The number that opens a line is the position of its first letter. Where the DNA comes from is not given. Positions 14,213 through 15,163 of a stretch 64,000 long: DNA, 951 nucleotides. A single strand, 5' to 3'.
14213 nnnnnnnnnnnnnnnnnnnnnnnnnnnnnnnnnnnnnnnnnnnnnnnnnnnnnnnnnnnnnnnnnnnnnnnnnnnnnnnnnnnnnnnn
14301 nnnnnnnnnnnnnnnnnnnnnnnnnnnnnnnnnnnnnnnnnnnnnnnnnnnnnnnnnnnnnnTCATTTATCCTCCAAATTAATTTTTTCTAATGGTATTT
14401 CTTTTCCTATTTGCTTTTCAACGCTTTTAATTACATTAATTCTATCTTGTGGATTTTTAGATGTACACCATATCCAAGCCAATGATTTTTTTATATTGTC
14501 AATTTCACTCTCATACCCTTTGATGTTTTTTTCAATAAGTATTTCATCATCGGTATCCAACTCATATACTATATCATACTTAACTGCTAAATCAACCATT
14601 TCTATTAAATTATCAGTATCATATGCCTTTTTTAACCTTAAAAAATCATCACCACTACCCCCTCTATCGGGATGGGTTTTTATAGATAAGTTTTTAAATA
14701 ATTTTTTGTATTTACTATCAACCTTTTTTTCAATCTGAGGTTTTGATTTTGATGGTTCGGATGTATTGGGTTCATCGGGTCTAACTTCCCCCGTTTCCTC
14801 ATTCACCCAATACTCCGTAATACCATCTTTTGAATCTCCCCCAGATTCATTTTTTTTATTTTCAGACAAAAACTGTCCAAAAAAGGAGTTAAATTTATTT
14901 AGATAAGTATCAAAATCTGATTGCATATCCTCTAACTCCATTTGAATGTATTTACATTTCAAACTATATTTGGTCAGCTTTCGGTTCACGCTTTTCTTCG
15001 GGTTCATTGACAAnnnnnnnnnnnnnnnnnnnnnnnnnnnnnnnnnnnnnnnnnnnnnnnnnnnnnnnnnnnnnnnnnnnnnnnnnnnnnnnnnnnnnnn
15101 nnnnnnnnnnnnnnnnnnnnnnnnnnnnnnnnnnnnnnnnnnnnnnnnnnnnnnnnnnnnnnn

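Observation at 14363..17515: Phage proteostasis module: J-domain protein, GroEL, HNH endonuclease, GroES, with ClpS-like adaptor nearby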

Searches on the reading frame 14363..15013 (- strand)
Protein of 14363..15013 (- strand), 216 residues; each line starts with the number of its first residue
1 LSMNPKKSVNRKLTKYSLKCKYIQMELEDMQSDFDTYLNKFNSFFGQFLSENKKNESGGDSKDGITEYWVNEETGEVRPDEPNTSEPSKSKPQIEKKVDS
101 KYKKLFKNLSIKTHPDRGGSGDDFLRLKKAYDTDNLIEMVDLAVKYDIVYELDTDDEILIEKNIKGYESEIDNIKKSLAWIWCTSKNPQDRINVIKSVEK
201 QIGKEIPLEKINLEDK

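Call 3: search_protein_families(library=pfam, proteins=[window:14363-15013:-], max_evalue=0.1)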
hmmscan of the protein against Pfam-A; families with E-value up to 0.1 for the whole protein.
window:14363-15013:- (216 aa): 1 family
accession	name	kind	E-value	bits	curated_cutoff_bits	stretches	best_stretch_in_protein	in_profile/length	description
PF00226.36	DnaJ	-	0.022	15.3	27.8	1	101-132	16-51/63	DnaJ domain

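Call 4: search_protein_families(library=phrogs, proteins=[window:14363-15013:-], max_evalue=0.01)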
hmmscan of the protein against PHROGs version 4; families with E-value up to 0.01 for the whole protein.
window:14363-15013:- (216 aa): 3 families
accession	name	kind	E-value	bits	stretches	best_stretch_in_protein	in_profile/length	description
phrog_13942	-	unknown function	0.00013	22.3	1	98-133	28-63/336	-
phrog_15863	-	unknown function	0.00057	20.3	1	101-133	158-192/312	-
phrog_7739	-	unknown function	0.00089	18.7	1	100-133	24-57/565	-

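Call 14: find_homologous_proteins(query=window:14363-15007:-, max_evalue=0.001)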
Query window:14363-15007:- (214 aa): 7 proteins with E <= 0.001 among 252 candidates.
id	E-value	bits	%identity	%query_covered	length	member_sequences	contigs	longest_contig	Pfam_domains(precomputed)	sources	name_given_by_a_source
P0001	1.4e-116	406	97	90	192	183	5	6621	-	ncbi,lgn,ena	-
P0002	4.6e-107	375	89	89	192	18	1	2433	-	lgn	-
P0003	3.5e-73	264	62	91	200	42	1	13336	-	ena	-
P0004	8.9e-72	259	59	97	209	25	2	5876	-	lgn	-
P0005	1.9e-70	255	58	98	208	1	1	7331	-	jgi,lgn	-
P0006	1.6e-63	232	60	88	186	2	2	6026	-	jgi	jgi:hypothetical protein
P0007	1.6e-34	138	39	93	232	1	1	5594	-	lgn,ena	-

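Call 17: search_solved_structures(query=A1, max_evalue=10, show_alignments=2)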
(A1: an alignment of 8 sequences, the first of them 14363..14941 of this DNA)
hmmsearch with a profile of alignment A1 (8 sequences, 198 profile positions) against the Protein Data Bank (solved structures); distinct sequences matched with E-value up to 10: 23.
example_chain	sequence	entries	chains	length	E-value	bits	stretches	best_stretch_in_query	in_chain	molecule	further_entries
1bqz_A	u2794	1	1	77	0.01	18.9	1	77-111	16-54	DNAJ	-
2lo1_A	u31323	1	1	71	0.011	18.8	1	77-112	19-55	DnaJ homolog subfamily A member 1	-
2m6y_A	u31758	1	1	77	0.011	18.8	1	77-111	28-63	DnaJ homolog subfamily A member 1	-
2och_A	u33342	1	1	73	0.011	18.8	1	77-111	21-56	Hypothetical protein dnj-12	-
1bq0_A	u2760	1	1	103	0.02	18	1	77-111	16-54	DNAJ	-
8e2o_A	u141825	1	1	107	0.021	17.9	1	77-111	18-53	Isoform 2 of DnaJ homolog subfamily A member 1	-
1xbl_A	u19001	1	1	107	0.022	17.9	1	77-111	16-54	DNAJ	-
5nro_B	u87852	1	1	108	0.024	17.7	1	75-111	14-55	Chaperone protein DnaJ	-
6d6x_A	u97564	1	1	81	0.055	16.6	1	77-113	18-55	Type II HSP40 co-chaperone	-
8eod_A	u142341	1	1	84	0.059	16.5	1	77-113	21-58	Protein SIS1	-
4rwu_A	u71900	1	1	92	0.074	16.1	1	77-113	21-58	Protein SIS1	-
5vso_A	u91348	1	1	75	0.096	15.8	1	77-114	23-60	Yeast dnaJ protein 1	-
2ctp_A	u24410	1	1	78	0.11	15.6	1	77-111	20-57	DnaJ homolog subfamily B member 12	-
2guz_A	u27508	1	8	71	0.17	15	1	78-108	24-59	Mitochondrial import inner membrane translocase subunit TIM14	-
1hdj_A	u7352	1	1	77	0.24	14.5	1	77-112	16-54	HUMAN HSP40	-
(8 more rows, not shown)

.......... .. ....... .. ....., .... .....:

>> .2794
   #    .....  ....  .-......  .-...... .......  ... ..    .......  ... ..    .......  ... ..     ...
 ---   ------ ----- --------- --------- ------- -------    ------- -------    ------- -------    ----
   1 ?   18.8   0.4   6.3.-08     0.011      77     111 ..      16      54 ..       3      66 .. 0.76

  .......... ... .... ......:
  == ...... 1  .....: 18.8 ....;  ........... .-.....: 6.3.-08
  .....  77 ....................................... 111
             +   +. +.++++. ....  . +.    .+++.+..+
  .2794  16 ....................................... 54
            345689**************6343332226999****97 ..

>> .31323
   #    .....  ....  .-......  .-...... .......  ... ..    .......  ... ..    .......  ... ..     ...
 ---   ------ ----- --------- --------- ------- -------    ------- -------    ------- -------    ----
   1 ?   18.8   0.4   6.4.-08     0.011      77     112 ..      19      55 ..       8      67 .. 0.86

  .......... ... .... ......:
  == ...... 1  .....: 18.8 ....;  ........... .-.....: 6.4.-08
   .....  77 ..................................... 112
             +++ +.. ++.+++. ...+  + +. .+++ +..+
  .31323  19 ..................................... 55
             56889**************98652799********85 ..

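Call 21: predict_structure(alignment_id=A1)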
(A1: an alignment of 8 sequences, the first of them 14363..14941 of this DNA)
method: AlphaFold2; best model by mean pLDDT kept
length: 192 residues; sequences in the alignment: 8
mean_pLDDT: 68.0   pTM: 0.49
mean pLDDT of the five models: 68.0, 62.0, 60.1, 58.8, 57.3
residues with pLDDT >= 90: 7; 70-90: 116; 50-70: 20; < 50: 49
segments of 3 or more residues with pLDDT < 50: 28-54, 56-74
pLDDT, mean of each block of 10 residues (from residue 1): 59 79 57 26 35 38 32 62 88 84 87 90 85 83 80 81 83 78 69 44
secondary structure, 60 per line:
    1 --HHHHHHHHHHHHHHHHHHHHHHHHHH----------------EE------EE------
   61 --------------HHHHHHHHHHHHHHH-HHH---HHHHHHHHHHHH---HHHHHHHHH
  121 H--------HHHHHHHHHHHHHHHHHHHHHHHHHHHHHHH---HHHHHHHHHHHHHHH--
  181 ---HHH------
elements in order: H3-28 H75-89 H97-108 H112-121 H130-160 H164-178

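Call 24: fold_search(model_id=the predicted structure, library=pdb)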
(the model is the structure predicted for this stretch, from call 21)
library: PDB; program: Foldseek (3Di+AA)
matches with E <= 10: 43; with E <= 0.001: 0
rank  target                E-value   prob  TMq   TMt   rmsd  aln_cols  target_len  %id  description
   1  6pco_A                1.9e+00  0.06  0.15  0.19  18.0       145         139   13  Mechanism for regulation of DNA binding of Bordetella bronchiseptica BpsR by 6-hydroxynicotinic acid (released 2019-11-06)
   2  6pcp_C                2.1e+00  0.06  0.15  0.19  18.2       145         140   13  Mechanism for regulation of DNA binding of Bordetella bronchiseptica BpsR by 6-hydroxynicotinic acid (released 2019-11-06)
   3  6pcp_A                2.4e+00  0.06  0.16  0.19  18.2       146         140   12  Mechanism for regulation of DNA binding of Bordetella bronchiseptica BpsR by 6-hydroxynicotinic acid (released 2019-11-06)
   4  5sva_U                2.9e+00  0.05  0.13  0.16  20.0       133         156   17  Mediator-RNA Polymerase II Pre-Initiation Complex (released 2016-09-28)
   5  7z8j_f                3.6e+00  0.07  0.18  0.07  13.4       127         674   14  Cytoplasmic dynein (A2) bound to BICDR1 (released 2022-07-27)
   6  6cnz_E                4.0e+00  0.06  0.18  0.20  14.8       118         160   10  Crystal Structure of Chorismate Mutase from Burkholderia thailandensis (released 2018-03-21)
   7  8usb_Y                4.2e+00  0.14  0.27  0.16   8.8       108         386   13  Non-substrate-engaged human 26S proteasome with Nub1/FAT10 bound to Rpn1 (released 2024-11-06)
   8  6w2r_C                4.2e+00  0.11  0.19  0.17  13.0       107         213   12  Junction 19, DHR54-DHR79 (released 2020-04-15)
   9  6cnz_A                4.2e+00  0.03  0.15  0.18  15.5       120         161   10  Crystal Structure of Chorismate Mutase from Burkholderia thailandensis (released 2018-03-21)
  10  1yke_A                5.3e+00  0.04  0.15  0.23  15.3       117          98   17  Structure of the mediator MED7/MED21 subcomplex (released 2005-02-22)
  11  6pcp_B                5.9e+00  0.03  0.15  0.20  18.2       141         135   13  Mechanism for regulation of DNA binding of Bordetella bronchiseptica BpsR by 6-hydroxynicotinic acid (released 2019-11-06)
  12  8usc_Y                6.2e+00  0.11  0.28  0.16   8.8       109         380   15  Nub1/Fat10-processing human 26S proteasome (released 2024-11-06)
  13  9rbz_D                6.2e+00  0.06  0.20  0.18  17.8       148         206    9  DvhD, HD-GYP domain, c-di-GMP-bound (released 2026-03-04)
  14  3ze5_C                6.5e+00  0.06  0.19  0.30  14.7        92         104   11  Crystal structure of the integral membrane diacylglycerol kinase - delta4 (released 2013-05-22)
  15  6cnz_D                6.5e+00  0.04  0.18  0.20  14.7       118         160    8  Crystal Structure of Chorismate Mutase from Burkholderia thailandensis (released 2018-03-21)
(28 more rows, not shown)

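Call 27: search_protein_families(library=pfam, alignment_id=A1, max_evalue=1)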
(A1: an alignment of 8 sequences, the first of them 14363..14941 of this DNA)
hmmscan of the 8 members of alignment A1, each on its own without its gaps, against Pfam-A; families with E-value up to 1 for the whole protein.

A. member 1, window:14363-14941:- (192 aa): 2 families
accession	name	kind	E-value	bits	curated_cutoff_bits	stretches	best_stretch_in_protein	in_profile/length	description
PF00226.36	DnaJ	-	0.022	15.3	27.8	1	77-108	16-51/63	DnaJ domain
PF16230.10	DUF4889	-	0.55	10.9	29.7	1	65-114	2-51/71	Domain of unknown function (DUF4889)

B. families by the number of members that match (of 8 scanned): 6 families
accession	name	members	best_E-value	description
PF00226.36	DnaJ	6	5.7e-05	DnaJ domain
PF15585.11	Imm7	1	0.0018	Immunity protein 7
PF02019.24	WIF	1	0.072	WIF domain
PF14282.11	FlxA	1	0.18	FlxA-like protein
PF20391.3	DUF6686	1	0.53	Family of unknown function (DUF6686)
PF16230.10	DUF4889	1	0.55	Domain of unknown function (DUF4889)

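Call 59: search_solved_structures(query=A3, max_evalue=1, show_alignments=1)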
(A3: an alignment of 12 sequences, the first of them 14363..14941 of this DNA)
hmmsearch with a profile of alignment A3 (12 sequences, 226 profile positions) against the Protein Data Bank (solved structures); distinct sequences matched with E-value up to 1: 48.
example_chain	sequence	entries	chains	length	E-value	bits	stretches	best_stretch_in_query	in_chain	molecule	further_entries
2lo1_A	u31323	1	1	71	3.9e-05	26.7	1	97-131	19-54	DnaJ homolog subfamily A member 1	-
1bqz_A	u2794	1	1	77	4e-05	26.7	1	97-131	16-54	DNAJ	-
2och_A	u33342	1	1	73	4.4e-05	26.5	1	97-131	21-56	Hypothetical protein dnj-12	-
1xbl_A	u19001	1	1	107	7.9e-05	25.7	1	97-131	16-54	DNAJ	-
1bq0_A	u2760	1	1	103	8.3e-05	25.7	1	97-131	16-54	DNAJ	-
5nro_B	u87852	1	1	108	8.9e-05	25.6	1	97-131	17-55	Chaperone protein DnaJ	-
2m6y_A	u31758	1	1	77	9.1e-05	25.5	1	96-131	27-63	DnaJ homolog subfamily A member 1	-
8e2o_A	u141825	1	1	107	0.00011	25.2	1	97-131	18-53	Isoform 2 of DnaJ homolog subfamily A member 1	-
6d6x_A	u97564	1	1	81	0.00019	24.5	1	97-131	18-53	Type II HSP40 co-chaperone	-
8eod_A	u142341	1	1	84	0.00021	24.4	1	97-131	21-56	Protein SIS1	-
4rwu_A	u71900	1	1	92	0.00027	24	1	97-131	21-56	Protein SIS1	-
2cug_A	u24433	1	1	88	0.0022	21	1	99-131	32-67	mKIAA0962 protein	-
2ej7_A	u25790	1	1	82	0.0032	20.5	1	96-131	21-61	HCG3 gene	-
2ctr_A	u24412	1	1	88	0.0037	20.3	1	97-132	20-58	DnaJ homolog subfamily B member 9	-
4j7z_A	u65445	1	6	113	0.007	19.4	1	96-130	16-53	Chaperone protein DnaJ 2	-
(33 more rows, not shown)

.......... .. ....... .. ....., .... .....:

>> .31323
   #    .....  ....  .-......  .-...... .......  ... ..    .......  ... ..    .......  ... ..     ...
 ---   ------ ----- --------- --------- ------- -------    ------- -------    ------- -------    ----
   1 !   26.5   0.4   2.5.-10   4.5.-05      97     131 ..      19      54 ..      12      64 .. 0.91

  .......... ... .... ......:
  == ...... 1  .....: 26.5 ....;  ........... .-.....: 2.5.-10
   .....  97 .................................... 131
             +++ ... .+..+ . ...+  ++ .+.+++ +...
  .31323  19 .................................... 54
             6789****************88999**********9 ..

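Call 62: search_protein_families(library=ncbifam, proteins=[window:14363-14941:-], max_evalue=0.01)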
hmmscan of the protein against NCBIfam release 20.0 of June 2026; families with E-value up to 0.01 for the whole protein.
window:14363-14941:- (192 aa): 0 families

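Call 91: find_encoding_contigs(protein=P0176, flank=3000, max_places=10)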
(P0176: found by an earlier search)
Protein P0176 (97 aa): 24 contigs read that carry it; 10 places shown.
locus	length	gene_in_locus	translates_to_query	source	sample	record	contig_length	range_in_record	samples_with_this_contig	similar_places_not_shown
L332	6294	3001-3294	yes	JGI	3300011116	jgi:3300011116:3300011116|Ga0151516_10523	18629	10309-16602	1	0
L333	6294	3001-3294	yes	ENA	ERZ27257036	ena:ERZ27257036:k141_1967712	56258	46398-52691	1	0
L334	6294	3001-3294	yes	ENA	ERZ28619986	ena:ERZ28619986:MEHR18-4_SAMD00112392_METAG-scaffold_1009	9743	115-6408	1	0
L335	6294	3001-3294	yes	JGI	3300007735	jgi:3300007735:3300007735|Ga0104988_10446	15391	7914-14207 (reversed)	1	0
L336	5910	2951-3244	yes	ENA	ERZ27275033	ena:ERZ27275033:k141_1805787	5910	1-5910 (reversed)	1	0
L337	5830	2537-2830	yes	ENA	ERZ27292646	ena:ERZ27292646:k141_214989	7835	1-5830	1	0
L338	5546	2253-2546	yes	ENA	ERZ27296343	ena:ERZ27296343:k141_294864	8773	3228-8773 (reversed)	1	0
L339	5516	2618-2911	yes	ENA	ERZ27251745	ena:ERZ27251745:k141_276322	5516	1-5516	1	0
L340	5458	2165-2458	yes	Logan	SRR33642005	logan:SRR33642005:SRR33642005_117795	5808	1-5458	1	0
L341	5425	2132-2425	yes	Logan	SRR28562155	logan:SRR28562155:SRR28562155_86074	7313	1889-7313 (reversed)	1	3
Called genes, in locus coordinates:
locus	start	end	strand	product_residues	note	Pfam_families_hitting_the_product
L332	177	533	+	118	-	-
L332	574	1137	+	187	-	-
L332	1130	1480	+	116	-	PF24694:LNS2_PITM1-3 (weak)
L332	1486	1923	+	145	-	-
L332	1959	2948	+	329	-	PF01555:N6_N4_Mtase (faint), PF03602:Cons_hypoth95 (weak)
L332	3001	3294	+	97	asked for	PF00166:Cpn10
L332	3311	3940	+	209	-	-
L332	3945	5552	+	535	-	PF00118:Cpn60_TCP1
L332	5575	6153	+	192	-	-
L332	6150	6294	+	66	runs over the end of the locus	-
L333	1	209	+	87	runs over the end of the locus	-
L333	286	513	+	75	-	-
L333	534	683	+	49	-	-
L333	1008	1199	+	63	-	-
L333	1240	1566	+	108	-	-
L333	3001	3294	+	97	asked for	PF00166:Cpn10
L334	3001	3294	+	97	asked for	PF00166:Cpn10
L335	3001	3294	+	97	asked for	PF00166:Cpn10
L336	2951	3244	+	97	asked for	PF00166:Cpn10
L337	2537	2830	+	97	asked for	PF00166:Cpn10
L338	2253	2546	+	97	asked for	PF00166:Cpn10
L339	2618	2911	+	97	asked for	PF00166:Cpn10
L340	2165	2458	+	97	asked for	PF00166:Cpn10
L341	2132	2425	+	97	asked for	PF00166:Cpn10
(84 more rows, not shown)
